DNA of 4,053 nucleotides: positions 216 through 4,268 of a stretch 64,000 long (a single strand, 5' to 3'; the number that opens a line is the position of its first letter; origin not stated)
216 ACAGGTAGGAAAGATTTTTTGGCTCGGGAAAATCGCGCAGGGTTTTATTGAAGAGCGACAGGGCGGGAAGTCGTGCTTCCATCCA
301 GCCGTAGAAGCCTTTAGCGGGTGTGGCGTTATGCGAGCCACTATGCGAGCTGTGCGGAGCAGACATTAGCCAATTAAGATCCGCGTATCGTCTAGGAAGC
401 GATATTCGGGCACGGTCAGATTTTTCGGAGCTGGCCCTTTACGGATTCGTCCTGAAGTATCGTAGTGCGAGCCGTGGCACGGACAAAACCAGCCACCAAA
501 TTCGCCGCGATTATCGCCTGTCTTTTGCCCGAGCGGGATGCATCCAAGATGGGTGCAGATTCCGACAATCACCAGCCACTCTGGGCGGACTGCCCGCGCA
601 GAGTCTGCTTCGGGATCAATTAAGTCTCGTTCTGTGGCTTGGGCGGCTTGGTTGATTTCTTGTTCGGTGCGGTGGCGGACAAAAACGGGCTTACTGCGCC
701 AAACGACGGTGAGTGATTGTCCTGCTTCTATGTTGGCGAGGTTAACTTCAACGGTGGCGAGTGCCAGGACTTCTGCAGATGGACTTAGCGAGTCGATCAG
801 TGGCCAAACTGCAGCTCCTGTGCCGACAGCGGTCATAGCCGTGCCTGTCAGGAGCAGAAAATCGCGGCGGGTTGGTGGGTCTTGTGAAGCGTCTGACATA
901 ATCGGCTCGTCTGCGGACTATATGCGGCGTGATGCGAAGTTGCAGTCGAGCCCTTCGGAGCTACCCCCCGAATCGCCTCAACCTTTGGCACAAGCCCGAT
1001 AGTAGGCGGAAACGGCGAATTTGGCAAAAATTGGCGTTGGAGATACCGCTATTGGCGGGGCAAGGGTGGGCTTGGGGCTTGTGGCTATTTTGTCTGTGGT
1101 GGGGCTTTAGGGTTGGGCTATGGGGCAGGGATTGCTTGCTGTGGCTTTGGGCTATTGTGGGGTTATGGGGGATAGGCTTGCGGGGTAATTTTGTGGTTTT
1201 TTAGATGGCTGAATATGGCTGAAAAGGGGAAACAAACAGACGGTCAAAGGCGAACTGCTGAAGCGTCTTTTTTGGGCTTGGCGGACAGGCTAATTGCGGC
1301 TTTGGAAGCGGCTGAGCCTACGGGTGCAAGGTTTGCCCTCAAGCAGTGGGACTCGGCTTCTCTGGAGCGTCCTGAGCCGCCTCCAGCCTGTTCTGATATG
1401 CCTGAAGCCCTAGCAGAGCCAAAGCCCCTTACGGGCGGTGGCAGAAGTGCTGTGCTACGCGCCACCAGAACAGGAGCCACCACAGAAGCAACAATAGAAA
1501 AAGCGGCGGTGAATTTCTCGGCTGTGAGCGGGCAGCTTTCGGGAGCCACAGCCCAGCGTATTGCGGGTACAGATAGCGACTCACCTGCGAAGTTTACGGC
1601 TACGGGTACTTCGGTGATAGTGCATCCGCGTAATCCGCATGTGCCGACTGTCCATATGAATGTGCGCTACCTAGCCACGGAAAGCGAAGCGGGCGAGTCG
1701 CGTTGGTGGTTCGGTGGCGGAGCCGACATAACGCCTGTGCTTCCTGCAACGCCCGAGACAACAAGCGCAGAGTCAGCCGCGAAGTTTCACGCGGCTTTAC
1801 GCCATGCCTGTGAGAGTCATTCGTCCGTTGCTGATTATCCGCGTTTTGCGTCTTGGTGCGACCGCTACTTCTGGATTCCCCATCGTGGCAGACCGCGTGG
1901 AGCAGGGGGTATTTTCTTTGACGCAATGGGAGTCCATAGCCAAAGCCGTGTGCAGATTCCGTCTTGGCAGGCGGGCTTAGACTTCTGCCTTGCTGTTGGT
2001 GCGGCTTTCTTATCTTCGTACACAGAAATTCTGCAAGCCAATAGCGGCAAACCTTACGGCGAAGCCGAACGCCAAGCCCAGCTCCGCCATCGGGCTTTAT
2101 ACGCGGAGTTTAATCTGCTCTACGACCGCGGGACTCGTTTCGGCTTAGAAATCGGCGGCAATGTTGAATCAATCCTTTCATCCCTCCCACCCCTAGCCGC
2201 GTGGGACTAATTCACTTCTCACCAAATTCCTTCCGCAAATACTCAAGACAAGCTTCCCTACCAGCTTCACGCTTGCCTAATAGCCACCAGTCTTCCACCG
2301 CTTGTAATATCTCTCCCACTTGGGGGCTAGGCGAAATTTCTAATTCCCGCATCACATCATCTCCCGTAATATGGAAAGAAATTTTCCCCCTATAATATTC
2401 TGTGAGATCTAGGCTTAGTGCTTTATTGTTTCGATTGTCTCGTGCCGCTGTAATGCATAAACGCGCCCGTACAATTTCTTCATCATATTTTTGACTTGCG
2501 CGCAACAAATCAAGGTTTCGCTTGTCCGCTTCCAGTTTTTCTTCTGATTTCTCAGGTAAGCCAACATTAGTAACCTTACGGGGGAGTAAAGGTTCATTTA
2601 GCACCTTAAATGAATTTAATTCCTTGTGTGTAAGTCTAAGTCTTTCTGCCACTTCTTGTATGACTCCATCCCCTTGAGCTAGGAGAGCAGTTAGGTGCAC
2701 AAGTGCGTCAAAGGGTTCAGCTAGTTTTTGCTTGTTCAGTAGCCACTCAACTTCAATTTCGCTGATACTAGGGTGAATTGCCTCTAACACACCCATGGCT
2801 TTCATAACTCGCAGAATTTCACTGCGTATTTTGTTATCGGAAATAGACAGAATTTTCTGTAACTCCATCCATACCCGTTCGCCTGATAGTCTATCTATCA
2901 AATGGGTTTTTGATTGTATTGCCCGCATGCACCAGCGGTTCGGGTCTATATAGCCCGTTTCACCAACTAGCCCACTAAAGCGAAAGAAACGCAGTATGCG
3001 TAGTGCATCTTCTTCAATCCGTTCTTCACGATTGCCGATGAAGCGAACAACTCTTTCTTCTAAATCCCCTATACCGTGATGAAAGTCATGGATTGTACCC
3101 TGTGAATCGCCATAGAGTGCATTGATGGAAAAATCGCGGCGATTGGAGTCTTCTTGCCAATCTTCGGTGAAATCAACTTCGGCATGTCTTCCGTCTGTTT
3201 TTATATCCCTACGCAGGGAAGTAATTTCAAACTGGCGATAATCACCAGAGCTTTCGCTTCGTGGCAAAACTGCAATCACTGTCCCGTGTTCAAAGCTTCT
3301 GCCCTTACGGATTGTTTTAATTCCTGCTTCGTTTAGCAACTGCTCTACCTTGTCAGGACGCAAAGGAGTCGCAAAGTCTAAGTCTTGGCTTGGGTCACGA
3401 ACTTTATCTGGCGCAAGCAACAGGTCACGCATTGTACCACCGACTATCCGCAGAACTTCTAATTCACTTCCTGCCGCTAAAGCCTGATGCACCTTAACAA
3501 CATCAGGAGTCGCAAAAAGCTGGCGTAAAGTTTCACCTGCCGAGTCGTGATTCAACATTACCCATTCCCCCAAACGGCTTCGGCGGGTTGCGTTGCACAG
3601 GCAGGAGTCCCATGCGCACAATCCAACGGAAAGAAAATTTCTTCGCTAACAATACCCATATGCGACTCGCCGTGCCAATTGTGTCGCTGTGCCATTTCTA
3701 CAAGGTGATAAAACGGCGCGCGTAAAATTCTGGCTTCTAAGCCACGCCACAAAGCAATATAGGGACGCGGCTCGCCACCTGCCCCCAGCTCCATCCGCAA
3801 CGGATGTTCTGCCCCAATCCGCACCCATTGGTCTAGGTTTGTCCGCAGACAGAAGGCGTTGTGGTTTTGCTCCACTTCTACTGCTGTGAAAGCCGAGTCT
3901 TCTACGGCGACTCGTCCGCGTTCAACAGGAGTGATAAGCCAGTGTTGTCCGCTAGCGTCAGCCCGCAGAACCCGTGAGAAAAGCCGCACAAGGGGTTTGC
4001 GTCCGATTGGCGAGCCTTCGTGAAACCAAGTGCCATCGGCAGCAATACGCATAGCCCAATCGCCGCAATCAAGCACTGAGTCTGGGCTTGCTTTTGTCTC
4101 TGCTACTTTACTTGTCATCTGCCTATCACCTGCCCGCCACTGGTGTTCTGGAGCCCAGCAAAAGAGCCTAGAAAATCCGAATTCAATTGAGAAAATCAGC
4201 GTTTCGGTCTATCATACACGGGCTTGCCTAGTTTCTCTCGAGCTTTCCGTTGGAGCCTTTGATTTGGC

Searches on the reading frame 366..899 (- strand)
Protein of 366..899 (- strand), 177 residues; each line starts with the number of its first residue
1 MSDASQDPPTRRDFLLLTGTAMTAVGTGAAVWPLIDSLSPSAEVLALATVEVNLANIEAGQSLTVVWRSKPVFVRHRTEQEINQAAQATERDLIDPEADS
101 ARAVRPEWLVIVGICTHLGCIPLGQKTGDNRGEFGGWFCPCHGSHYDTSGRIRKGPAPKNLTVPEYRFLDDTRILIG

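Call 18: search_protein_families(library=pfam, proteins=[window:366-899:-], max_evalue=0.001)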
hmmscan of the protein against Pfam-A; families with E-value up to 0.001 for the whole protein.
window:366-899:- (177 aa): 2 families
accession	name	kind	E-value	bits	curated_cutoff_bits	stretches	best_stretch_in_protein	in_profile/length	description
PF10399.14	UCR_Fe-S_N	-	4.7e-16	58.4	24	1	1-41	1-41/41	Ubiquitinol-cytochrome C reductase Fe-S subunit TAT signal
PF00355.32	Rieske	-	1.2e-09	38.4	20.3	1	100-162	28-85/88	Rieske [2Fe-2S] domain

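Call 37: find_encoding_contigs(protein=window:366-899:-, flank=10000, max_places=1)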
Protein window:366-899:- (177 aa): 4 contigs read that carry it; 1 place shown.
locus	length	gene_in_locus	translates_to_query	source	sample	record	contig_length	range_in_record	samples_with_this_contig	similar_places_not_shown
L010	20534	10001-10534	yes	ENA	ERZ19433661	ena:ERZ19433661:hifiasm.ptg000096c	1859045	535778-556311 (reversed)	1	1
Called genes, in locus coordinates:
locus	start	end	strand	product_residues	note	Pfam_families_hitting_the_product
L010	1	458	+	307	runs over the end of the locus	PF01764:Lipase_3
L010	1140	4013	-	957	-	PF07584:BatA, PF13709:DUF4159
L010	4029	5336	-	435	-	PF01882:DUF58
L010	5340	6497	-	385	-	PF20030:bpMoxR, PF07726:AAA_3, PF07728:AAA_5, PF17863:AAA_lid_2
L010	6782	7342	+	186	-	PF06938:DUF1285_N, PF21028:DUF1285_C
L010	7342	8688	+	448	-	PF01743:PolyA_pol, PF12627:PolyA_pol_RNAbd (weak)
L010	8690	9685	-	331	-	PF01218:Coprogen_oxidas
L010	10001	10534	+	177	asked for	PF10399:UCR_Fe-S_N, PF00355:Rieske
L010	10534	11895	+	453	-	PF00033:Cytochrome_B, PF13631:Cytochrom_B_N_2, PF00032:Cytochrom_B_C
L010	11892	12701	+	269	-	-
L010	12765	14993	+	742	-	PF00580:UvrD-helicase, PF13245:AAA_19, PF13604:AAA_30 (faint), PF13361:UvrD_C, PF13538:UvrD_C_2 (weak)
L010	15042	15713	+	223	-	PF01810:LysE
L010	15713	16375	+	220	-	PF01810:LysE (weak)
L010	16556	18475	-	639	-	PF01321:Creatinase_N, PF16189:Creatinase_N_2, PF00557:Peptidase_M24, PF16188:Peptidase_M24_C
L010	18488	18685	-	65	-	-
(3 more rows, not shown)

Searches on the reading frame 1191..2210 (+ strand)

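Call 16: search_protein_families(library=pfam, proteins=[window:1191-2210:+], max_evalue=0.001)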
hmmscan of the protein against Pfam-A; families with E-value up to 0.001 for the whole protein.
window:1191-2210:+ (339 aa): 1 family
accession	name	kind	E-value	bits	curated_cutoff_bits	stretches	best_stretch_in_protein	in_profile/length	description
PF01218.23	Coprogen_oxidas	-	1.2e-79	267.5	31.8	1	81-339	36-271/295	Coproporphyrinogen III oxidase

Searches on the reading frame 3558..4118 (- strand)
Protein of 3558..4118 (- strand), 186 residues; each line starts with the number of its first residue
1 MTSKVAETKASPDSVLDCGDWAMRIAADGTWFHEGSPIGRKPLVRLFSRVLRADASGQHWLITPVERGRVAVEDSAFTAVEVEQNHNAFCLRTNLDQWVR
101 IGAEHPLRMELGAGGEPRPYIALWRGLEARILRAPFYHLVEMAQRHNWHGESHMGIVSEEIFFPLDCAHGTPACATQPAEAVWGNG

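Call 16: search_protein_families(library=pfam, proteins=[window:3558-4118:-], max_evalue=0.001)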
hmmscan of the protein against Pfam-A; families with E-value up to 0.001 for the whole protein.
window:3558-4118:- (186 aa): 2 families
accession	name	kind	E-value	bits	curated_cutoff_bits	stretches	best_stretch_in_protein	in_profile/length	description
PF21028.2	DUF1285_C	-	4.7e-25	88.1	29.3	1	77-165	2-95/95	Protein of unknown function (DUF1285), C-terminal domain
PF06938.16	DUF1285_N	-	1.2e-22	79.8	29.3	1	17-74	10-66/67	Domain of unknown function (DUF1285), N-terminal domain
